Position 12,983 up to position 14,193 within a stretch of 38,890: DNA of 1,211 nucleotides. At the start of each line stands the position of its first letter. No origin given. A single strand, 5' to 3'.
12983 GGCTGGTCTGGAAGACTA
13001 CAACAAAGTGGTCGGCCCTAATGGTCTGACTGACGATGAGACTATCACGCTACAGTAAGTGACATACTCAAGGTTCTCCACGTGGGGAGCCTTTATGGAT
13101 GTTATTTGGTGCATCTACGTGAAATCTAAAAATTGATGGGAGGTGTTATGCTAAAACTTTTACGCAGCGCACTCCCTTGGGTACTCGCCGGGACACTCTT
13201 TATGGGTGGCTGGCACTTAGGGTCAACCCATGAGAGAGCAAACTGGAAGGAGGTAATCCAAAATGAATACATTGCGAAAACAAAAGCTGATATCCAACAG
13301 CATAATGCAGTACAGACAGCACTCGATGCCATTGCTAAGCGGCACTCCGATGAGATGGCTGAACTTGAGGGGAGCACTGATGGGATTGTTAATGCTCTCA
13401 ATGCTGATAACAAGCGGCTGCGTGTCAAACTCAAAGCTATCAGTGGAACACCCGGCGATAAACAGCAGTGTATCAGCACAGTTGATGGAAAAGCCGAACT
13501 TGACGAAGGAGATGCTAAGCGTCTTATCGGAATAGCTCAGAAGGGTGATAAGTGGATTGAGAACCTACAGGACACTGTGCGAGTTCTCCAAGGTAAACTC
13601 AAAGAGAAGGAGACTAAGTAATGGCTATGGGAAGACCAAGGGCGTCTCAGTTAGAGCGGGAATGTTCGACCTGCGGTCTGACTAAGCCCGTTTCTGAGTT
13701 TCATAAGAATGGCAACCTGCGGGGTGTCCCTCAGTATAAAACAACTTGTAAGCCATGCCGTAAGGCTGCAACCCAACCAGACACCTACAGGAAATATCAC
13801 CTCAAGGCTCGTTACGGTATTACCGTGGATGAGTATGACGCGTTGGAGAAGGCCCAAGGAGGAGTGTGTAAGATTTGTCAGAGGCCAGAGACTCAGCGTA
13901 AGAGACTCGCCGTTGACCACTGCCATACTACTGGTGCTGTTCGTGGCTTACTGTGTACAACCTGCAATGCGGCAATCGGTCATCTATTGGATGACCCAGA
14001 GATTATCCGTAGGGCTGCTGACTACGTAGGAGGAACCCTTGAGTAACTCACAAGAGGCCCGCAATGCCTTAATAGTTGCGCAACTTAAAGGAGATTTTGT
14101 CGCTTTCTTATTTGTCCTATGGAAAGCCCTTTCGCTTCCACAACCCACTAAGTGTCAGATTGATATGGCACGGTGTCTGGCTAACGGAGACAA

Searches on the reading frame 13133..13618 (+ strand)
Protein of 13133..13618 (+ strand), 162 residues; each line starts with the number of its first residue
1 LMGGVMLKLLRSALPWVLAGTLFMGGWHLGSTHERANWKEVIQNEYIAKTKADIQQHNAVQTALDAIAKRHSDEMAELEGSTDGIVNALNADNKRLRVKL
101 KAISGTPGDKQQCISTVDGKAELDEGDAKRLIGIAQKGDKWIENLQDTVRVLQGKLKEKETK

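Call 63: search_protein_families(library=pfam, proteins=[window:13133-13618:+], max_evalue=0.01)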
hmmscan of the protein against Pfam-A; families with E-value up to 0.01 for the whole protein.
window:13133-13618:+ (162 aa): 1 family
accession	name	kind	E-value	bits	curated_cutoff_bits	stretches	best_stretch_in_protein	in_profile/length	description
PF03245.18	Phage_lysis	-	1.8e-06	28.6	25.4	1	41-135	10-104/126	Bacteriophage Rz lysis protein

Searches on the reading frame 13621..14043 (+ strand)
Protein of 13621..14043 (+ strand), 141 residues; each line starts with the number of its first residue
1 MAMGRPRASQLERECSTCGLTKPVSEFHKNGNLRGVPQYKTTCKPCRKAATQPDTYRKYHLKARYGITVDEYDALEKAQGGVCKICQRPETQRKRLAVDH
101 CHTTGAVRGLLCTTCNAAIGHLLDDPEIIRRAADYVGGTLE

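Call 63: search_protein_families(library=pfam, proteins=[window:13621-14043:+], max_evalue=0.01)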
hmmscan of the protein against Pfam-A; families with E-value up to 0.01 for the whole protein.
window:13621-14043:+ (141 aa): 1 family
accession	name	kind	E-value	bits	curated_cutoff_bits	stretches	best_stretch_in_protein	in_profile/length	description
PF02945.21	Endonuclease_7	-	1.2e-28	99.3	23.6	1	60-136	3-80/82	Recombination endonuclease VII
